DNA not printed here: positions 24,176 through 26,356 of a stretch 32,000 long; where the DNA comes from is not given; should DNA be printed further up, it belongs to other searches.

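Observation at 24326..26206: Fe-S ferredoxin module fused to a type-IV-filament/archaellum-class secretion ATPase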

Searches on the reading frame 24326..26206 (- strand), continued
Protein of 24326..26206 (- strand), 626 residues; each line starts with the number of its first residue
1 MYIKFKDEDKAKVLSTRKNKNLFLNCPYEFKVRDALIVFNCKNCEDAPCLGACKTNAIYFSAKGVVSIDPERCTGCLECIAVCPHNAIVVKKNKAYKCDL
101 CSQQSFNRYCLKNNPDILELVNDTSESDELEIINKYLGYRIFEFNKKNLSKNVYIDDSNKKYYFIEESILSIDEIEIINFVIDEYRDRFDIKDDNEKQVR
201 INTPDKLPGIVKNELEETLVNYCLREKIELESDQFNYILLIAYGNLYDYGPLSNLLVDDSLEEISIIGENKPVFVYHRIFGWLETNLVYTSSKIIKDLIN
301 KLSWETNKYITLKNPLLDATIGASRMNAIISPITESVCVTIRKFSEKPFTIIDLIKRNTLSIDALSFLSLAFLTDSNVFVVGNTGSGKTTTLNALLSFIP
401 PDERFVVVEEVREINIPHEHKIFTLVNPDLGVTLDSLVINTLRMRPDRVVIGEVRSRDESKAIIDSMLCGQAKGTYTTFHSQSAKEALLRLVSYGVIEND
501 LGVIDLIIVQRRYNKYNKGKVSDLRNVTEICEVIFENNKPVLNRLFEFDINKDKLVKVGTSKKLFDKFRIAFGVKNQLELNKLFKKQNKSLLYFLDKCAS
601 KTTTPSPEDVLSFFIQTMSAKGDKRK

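Call 15: find_encoding_contigs(protein=P0001, flank=10000, max_places=4)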
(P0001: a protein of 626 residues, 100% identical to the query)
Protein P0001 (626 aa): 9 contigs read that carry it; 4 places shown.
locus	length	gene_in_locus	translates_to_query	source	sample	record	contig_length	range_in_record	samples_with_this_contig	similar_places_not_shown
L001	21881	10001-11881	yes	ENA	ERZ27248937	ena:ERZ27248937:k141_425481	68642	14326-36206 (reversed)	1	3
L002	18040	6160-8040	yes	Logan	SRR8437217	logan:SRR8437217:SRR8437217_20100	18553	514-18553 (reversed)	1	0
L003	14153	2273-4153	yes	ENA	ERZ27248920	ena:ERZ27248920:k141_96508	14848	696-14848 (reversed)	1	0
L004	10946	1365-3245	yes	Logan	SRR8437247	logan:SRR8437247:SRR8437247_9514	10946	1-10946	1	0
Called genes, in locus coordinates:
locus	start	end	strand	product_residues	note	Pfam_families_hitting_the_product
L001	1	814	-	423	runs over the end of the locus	PF07705:CARDB (faint)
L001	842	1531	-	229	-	-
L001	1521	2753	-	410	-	PF12704:MacB_PCD, PF02687:FtsX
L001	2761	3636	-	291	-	-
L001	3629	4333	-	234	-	PF02463:SMC_N (weak), PF00005:ABC_tran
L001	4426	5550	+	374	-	PF21088:MS_channel_1st, PF00924:MS_channel_2nd, PF21082:MS_channel_3rd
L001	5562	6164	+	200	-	PF07690:MFS_1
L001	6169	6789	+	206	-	PF13489:Methyltransf_23, PF07021:MetW (weak), PF13847:Methyltransf_31, PF08241:Methyltransf_11, PF08242:Methyltransf_12, PF13649:Methyltransf_25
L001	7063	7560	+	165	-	-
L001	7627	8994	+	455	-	-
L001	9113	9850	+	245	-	-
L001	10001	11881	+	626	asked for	PF12838:Fer4_7 (weak), PF13247:Fer4_11, PF14697:Fer4_21 (weak), PF25160:LdpA_Fe-S-bd (faint), PF00037:Fer4, PF12837:Fer4_6 (weak), PF00437:T2SSE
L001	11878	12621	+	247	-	-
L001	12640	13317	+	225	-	-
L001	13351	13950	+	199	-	PF09335:VTT_dom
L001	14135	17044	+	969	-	PF00133:tRNA-synt_1, PF09334:tRNA-synt_1g (weak), PF08264:Anticodon_1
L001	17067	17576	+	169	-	PF24034:DUF7343, PF01047:MarR (weak)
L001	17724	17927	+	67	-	PF00403:HMA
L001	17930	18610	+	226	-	-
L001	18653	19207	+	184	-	PF13473:Cupredoxin_1 (weak)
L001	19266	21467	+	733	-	PF00403:HMA, PF00122:E1-E2_ATPase, PF00702:Hydrolase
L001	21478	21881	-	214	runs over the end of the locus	-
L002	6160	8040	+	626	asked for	PF12838:Fer4_7 (weak), PF13247:Fer4_11, PF14697:Fer4_21 (weak), PF25160:LdpA_Fe-S-bd (faint), PF00037:Fer4, PF12837:Fer4_6 (weak), PF00437:T2SSE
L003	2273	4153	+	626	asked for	PF12838:Fer4_7 (weak), PF13247:Fer4_11, PF14697:Fer4_21 (weak), PF25160:LdpA_Fe-S-bd (faint), PF00037:Fer4, PF12837:Fer4_6 (weak), PF00437:T2SSE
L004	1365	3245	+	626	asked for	PF12838:Fer4_7 (weak), PF13247:Fer4_11, PF14697:Fer4_21 (weak), PF25160:LdpA_Fe-S-bd (faint), PF00037:Fer4, PF12837:Fer4_6 (weak), PF00437:T2SSE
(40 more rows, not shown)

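Call 16: find_encoding_contigs(protein=P0029, flank=6000, max_places=1)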
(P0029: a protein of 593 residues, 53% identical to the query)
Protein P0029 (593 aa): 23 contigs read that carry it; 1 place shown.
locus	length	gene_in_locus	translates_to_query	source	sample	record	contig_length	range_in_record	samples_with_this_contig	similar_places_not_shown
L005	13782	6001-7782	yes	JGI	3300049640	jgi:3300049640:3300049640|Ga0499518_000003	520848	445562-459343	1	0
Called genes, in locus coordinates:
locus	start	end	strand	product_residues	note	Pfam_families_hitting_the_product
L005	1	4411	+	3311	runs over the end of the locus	-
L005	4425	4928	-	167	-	PF03479:PCC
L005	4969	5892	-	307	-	PF13793:Pribosyltran_N, PF14572:Pribosyl_synth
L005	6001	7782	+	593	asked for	PF12838:Fer4_7 (weak), PF13247:Fer4_11, PF00437:T2SSE, PF27713:UCP018868 (weak)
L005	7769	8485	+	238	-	PF00482:T2SSF (weak)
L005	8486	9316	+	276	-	PF00482:T2SSF (weak)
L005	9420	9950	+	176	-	PF09335:VTT_dom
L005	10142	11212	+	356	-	PF21088:MS_channel_1st, PF00924:MS_channel_2nd, PF21082:MS_channel_3rd (weak)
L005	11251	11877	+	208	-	PF13489:Methyltransf_23, PF13649:Methyltransf_25, PF13847:Methyltransf_31, PF08241:Methyltransf_11, PF08242:Methyltransf_12 (weak)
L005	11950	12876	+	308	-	-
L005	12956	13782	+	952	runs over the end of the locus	PF00133:tRNA-synt_1, PF09334:tRNA-synt_1g (weak), PF13603:tRNA-synt_1_2 (faint), PF09334:tRNA-synt_1g (weak), PF08264:Anticodon_1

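Call 17: find_encoding_contigs(protein=P0055, flank=6000, max_places=1)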
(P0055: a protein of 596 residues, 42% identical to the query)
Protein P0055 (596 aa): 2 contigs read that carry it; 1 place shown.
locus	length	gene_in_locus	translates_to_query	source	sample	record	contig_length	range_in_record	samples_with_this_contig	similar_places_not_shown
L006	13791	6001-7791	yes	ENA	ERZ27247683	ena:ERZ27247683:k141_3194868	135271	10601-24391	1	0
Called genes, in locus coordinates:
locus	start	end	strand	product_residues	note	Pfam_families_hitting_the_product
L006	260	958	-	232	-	PF01255:Prenyltransf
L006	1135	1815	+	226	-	PF01478:Peptidase_A24, PF06847:Arc_PepC_II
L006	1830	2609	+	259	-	-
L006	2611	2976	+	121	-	PF02643:DUF192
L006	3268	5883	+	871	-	-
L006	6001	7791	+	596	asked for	PF12838:Fer4_7 (faint), PF00037:Fer4, PF12837:Fer4_6 (weak), PF00437:T2SSE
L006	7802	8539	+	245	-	PF00482:T2SSF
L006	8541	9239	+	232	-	PF00482:T2SSF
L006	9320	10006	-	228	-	PF05625:PAXNEB (faint), PF06745:ATPase, PF24336:DUF7504 (weak)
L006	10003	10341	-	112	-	-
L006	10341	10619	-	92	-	-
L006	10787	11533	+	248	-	PF09754:PAC2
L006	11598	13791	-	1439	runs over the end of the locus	-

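Call 18: find_encoding_contigs(protein=P0068, flank=6000, max_places=1)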
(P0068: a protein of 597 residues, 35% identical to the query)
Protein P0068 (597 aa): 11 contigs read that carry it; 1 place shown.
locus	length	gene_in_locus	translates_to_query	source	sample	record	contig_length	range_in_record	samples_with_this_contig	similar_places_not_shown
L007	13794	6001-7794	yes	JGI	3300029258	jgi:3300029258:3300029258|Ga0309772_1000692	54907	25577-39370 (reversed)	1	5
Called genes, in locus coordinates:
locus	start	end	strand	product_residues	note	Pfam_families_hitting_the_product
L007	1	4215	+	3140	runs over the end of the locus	-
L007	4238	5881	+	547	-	-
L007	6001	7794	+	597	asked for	PF12838:Fer4_7 (weak), PF13247:Fer4_11 (weak), PF00037:Fer4, PF12797:Fer4_2 (weak), PF12837:Fer4_6, PF00437:T2SSE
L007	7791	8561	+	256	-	-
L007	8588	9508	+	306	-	PF00482:T2SSF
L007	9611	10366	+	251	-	PF09754:PAC2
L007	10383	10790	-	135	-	PF00885:DMRL_synthase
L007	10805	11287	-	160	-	PF00885:DMRL_synthase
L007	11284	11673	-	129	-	PF01982:CTP-dep_RFKase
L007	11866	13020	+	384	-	-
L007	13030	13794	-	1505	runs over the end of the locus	-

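Call 19: find_encoding_contigs(protein=P0016, flank=6000, max_places=1)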
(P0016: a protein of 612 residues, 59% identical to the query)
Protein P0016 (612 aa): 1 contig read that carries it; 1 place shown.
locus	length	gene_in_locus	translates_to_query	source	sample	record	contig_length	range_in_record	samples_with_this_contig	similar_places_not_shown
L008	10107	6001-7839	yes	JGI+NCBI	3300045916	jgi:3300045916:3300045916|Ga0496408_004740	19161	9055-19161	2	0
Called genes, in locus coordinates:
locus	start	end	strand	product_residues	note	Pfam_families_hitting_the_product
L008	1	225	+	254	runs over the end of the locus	PF03848:TehB (weak), PF13489:Methyltransf_23, PF05175:MTS (weak), PF05401:NodS (weak), PF13847:Methyltransf_31, PF08241:Methyltransf_11, PF08242:Methyltransf_12, PF13649:Methyltransf_25, +1 more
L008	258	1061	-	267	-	-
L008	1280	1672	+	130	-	-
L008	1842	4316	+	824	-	-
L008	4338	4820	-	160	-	PF03479:PCC (weak)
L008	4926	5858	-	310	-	PF13793:Pribosyltran_N, PF14572:Pribosyl_synth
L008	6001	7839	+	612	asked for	PF00437:T2SSE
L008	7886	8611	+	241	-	-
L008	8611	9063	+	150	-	-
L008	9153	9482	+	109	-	-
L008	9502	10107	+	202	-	?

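Call 23: predict_structure(alignment_id=A1)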
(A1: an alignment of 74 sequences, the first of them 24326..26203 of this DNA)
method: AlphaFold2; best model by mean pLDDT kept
length: 625 residues; sequences in the alignment: 74
mean_pLDDT: 91.4   pTM: 0.78
mean pLDDT of the five models: 91.4, 91.3, 90.6, 89.1, 88.0
residues with pLDDT >= 90: 472; 70-90: 127; 50-70: 22; < 50: 4
segments of 3 or more residues with pLDDT < 50: 190-192
pLDDT, mean of each block of 10 residues (from residue 1): 86 75 93 93 92 94 90 96 96 95 87 89 84 94 90 94 94 93 79 58 76 95 89 95 94 94 97 94 97 96 90 92 93 95 85 94 97 98 94 95 93 91 90 93 92 96 92 96 98 97 98 89 95 95 97 96 96 96 94 90 85 81 56
secondary structure, 60 per line:
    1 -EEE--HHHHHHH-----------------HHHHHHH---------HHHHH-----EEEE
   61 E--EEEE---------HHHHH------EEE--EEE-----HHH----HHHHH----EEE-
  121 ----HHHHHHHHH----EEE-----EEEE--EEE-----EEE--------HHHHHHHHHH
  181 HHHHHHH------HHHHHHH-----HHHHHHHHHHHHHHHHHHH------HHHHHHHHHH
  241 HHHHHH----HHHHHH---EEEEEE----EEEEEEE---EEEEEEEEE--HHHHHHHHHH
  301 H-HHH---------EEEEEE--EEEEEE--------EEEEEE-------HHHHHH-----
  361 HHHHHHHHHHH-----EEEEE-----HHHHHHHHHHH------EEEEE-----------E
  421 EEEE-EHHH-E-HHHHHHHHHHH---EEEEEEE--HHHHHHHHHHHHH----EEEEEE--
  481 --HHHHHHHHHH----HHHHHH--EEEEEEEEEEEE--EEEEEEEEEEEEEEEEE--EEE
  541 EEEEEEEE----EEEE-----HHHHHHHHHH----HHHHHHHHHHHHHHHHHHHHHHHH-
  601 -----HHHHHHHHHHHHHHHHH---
elements in order: E2-4 H7-13 H31-37 H47-51 E57-61 E64-67 H77-81 E88-90 E93-95 H108-112 E117-119 H125-133 E138-140 E146-149 E152-154 E160-162 H171-187 H194-200 H206-224 H231-246 H251-256 E260-265 E270-276 E280-288 H291-301 E315-320 E323-328 E337-342 H350-355 H361-371 E377-381 H387-397 E404-408 E420-424 H433-443 E447-453 H456-468 E473-478 H483-492 H497-502 E505-516 E519-535 E538-548 E553-556 H562-571 H576-599 H606-622

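Call 29: fold_search(model_id=the predicted structure, library=pdb)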
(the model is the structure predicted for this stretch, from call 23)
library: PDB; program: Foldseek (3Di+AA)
matches with E <= 10: 1627; with E <= 0.001: 226
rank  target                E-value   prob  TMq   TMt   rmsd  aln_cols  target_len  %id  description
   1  2oap_2                5.5e-35  1.00  0.59  0.72   5.6       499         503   27  Crystal structure of the archaeal secretion ATPase GspE in complex with AMP-PNP (released 2007-02-13)
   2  2oap_1                6.9e-35  1.00  0.59  0.73   5.3       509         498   27  Crystal structure of the archaeal secretion ATPase GspE in complex with AMP-PNP (released 2007-02-13)
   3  4ihq_A                1.0e-33  1.00  0.60  0.71   7.3       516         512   23  Archaellum Assembly ATPase FlaI bound to ADP (released 2013-03-06)
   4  4ii7_C                6.6e-33  1.00  0.61  0.74   4.5       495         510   24  Archaellum Assembly ATPase FlaI (released 2013-03-06)
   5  4ii7_D                1.9e-32  1.00  0.59  0.73   4.5       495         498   25  Archaellum Assembly ATPase FlaI (released 2013-03-06)
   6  4ihq_C                5.4e-32  1.00  0.62  0.75   4.0       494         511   24  Archaellum Assembly ATPase FlaI bound to ADP (released 2013-03-06)
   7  4ii7_B                8.5e-32  1.00  0.60  0.73   4.4       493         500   24  Archaellum Assembly ATPase FlaI (released 2013-03-06)
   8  4ii7_A                4.5e-31  1.00  0.58  0.71   5.4       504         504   24  Archaellum Assembly ATPase FlaI (released 2013-03-06)
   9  8rjf_A                5.7e-29  1.00  0.52  0.74   5.1       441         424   23  TadA/CpaF with ADP (released 2024-08-14)
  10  8rkd_A                1.8e-28  1.00  0.51  0.73   5.3       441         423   22  TadA/CpaF with AMPPNP (released 2024-08-14)
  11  9e24_A                4.7e-28  1.00  0.49  0.68   6.0       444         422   23  Closed structure of CpaF without nucleotides (Apo dataset) (released 2025-04-23)
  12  8rkd_B                9.8e-26  1.00  0.50  0.73   5.6       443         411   21  TadA/CpaF with AMPPNP (released 2024-08-14)
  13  3jc8_Ba               3.6e-21  1.00  0.44  0.59   8.1       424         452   19  Architectural model of the type IVa pilus machine in a piliated state (released 2016-03-16)
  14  2pt7_B                6.9e-20  1.00  0.36  0.69   4.6       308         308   24  Crystal structure of Cag VirB11 (HP0525) and an inhibitory protein (HP1451) (released 2007-11-13)
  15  1g6o_A                6.4e-19  1.00  0.36  0.65   3.7       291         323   24  CRYSTAL STRUCTURE OF THE HELICOBACTER PYLORI ATPASE, HP0525, IN COMPLEX WITH ADP (released 2001-01-24)
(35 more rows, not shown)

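Call 42: find_related_loci(query=A1, collection=genome_contigs, flank=6000)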
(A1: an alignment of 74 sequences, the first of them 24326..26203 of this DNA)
Query A1 (625 aa) in genome_contigs; peptide patterns used: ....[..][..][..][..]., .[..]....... (x = any residue, [..] = any of these).
600 stretches matched a pattern (row limit reached: there are more); 436 encode a relative of the query (tblastn E <= 1e-3); the best 80 are kept; 80 distinct loci.
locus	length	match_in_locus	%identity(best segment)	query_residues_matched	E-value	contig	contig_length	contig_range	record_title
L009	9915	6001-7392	34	124-569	6e-60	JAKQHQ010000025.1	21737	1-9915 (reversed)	MAG: archaeon isolate USDE_metabat.173 k141_465099, whole genome shotgun sequence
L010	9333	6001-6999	35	249-586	1e-57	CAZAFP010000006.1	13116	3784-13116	MAG TPA_asm: uncultured Methanosarcinales archaeon isolate binchicken_co32_262 genome assembly, contig: NODE_7924_length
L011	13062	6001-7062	35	245-591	3e-57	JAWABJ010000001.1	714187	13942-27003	MAG: Candidatus Norongarragalinales archaeon isolate JZ-4_201803_bins_88 JZ-4_201803_bins_88_scaffold_1, whole genome sh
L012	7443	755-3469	37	244-596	4e-56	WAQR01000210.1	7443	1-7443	MAG: Candidatus Hydrothermarchaeota archaeon isolate S146_76_esom k151_612296, whole genome shotgun sequence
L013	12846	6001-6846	38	254-533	1e-51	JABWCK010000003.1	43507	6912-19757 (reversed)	MAG: Candidatus Micrarchaeota archaeon isolate MAG_54 scaffold_699, whole genome shotgun sequence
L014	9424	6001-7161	31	189-568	3e-51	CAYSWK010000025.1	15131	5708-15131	MAG TPA_asm: Candidatus Micrarchaeota archaeon isolate SRP192515_co1_84 genome assembly, contig: NODE_3769_length_15131_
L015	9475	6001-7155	30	208-594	8e-51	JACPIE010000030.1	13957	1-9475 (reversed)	MAG: Candidatus Woesearchaeota archaeon isolate NC_groundwater_432_Ag_B-0.1um_40_22 GD18-4_B1_scaffold_1392258, whole ge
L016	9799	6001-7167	31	223-596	1e-50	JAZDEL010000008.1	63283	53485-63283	MAG: Candidatus Iainarchaeum archaeon isolate MEGAHIT-group-0.15 k141_2646207, whole genome shotgun sequence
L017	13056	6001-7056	33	229-573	4e-49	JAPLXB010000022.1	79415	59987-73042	MAG: Candidatus Micrarchaeota archaeon isolate LacPavin_0920_SED4_MAG_58_19 LacPavin_0920_SED4_scaffold_400468, whole ge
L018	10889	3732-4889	29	190-572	9e-49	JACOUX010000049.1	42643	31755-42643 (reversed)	MAG: Candidatus Woesearchaeota archaeon isolate NC_groundwater_84_Ag_S-0.1um_40_33 S35_SO-1_scaffold_256882, whole genom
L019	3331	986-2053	31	235-596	4e-48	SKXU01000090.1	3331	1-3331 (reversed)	MAG: Candidatus Woesearchaeota archaeon isolate CSSed162cmB_258 CSSed16-2cmB-171455, whole genome shotgun sequence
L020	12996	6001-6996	33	249-573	5e-47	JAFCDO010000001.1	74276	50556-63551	Candidatus Parvarchaeota archaeon isolate Meg19_1012_Bin_507 Meg19_1012_Bin_507_scaffold_308, whole genome shotgun seque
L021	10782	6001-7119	32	210-567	5e-43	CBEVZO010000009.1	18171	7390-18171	MAG TPA_asm: uncultured Anaerolineae bacterium isolate SRR15668623_binner12_Refined_42 genome assembly, contig: ERZ26872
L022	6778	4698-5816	31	210-567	2e-42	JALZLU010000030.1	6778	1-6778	MAG: Chloroflexota bacterium isolate MSU bin41 SD1457-59_k127_1329553, whole genome shotgun sequence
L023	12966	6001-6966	33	235-548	7e-42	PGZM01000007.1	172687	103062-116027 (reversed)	MAG: Firmicutes bacterium HGW-Firmicutes-9 08E140C01_z5_2013_Ig3399_v2_scaffold_84, whole genome shotgun sequence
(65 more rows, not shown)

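Call 68: find_encoding_contigs(protein=P0083, flank=5000, max_places=1)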
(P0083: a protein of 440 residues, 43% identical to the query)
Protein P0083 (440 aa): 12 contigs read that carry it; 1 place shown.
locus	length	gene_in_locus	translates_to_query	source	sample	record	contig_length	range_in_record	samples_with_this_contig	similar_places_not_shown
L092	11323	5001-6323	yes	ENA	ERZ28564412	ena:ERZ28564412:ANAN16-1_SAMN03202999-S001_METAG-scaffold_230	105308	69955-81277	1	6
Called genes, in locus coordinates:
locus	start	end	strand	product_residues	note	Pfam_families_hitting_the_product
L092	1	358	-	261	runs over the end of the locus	PF13489:Methyltransf_23, PF07021:MetW, PF13847:Methyltransf_31, PF08241:Methyltransf_11, PF08242:Methyltransf_12, PF13649:Methyltransf_25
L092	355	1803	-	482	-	PF01943:Polysacc_synt, PF13440:Polysacc_synt_3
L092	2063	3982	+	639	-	-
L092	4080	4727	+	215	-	-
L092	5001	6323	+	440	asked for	PF00437:T2SSE, PF27713:UCP018868 (weak)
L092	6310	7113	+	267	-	PF00482:T2SSF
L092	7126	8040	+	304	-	PF00482:T2SSF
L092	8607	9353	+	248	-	PF09754:PAC2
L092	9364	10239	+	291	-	-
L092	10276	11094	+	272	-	-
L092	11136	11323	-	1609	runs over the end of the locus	-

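Call 69: find_encoding_contigs(protein=P0088, flank=5000, max_places=1)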
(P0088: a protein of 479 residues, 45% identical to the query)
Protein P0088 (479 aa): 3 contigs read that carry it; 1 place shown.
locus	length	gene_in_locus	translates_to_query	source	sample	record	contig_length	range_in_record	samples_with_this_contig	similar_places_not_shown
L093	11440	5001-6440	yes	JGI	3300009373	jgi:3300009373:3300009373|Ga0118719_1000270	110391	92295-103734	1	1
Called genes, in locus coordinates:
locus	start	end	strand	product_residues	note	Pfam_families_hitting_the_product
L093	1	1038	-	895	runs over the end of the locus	PF00690:Cation_ATPase_N, PF00122:E1-E2_ATPase, PF13246:Cation_ATPase, PF00702:Hydrolase, PF08282:Hydrolase_3 (faint), PF00689:Cation_ATPase_C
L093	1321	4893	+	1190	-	-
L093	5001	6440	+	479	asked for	PF00437:T2SSE, PF27713:UCP018868 (weak)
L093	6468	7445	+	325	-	-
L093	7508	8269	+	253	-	-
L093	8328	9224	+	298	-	PF00482:T2SSF (weak)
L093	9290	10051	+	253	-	PF09754:PAC2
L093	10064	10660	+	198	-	-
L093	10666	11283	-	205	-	PF12802:MarR_2 (weak), PF13545:HTH_Crp_2 (weak), PF01982:CTP-dep_RFKase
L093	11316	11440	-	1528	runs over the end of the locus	-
